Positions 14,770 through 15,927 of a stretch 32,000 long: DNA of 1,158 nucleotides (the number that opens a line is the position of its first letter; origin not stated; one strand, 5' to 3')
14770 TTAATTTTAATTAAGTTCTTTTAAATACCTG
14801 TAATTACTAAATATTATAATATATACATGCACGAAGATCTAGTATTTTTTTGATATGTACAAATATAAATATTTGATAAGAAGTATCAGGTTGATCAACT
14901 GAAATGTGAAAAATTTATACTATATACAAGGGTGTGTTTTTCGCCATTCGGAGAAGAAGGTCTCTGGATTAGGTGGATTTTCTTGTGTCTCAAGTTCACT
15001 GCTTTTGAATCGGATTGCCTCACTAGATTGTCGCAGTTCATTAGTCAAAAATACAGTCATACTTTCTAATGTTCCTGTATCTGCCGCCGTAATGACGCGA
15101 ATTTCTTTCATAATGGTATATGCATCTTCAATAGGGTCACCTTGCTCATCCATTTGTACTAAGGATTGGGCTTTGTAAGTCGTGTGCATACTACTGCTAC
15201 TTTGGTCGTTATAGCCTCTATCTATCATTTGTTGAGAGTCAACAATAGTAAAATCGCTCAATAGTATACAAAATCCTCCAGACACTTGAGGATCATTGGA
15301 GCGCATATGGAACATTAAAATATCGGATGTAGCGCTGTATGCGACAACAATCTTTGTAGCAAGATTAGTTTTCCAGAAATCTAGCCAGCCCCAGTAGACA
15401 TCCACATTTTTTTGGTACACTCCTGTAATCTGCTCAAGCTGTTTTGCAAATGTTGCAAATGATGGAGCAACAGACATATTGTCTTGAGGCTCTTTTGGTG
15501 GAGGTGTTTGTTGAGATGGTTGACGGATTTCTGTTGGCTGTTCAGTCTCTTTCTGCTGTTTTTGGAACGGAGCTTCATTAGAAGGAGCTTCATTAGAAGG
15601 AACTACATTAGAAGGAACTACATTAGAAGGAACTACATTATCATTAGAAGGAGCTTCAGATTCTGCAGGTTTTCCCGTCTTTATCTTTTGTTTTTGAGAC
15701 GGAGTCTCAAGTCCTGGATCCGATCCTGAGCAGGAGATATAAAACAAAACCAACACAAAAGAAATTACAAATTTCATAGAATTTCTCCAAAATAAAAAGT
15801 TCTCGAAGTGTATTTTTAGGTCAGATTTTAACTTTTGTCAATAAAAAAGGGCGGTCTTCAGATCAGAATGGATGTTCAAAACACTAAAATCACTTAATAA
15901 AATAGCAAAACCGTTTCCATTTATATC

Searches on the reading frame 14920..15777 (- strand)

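Call 5: search_protein_families(library=pfam, proteins=[window:14920-15777:-], max_evalue=1)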
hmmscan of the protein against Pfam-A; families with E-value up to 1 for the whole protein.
window:14920-15777:- (285 aa): 0 families

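Call 6: search_protein_families(library=ncbifam, proteins=[window:14920-15777:-], max_evalue=1)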
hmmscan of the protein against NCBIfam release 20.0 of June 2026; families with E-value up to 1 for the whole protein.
window:14920-15777:- (285 aa): 3 families
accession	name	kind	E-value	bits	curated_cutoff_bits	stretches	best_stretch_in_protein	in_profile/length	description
TIGR03490.1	Mycoplas_LppA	paralog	0.00044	18.8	325.5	1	4-96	12-107/541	LppA family lipoprotein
NF040486.1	SrfA_fam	subfamily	0.064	12.7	150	1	19-126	243-341/438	SrfA family protein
NF033729.0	borfam54_2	equivalog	0.075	12.7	30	1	3-86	12-76/226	complement regulator-acquiring protein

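Call 77: search_protein_families(library=padloc, proteins=[window:14920-15777:-], max_evalue=0.01)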
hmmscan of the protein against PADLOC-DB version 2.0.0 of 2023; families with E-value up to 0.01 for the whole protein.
window:14920-15777:- (285 aa): 0 families
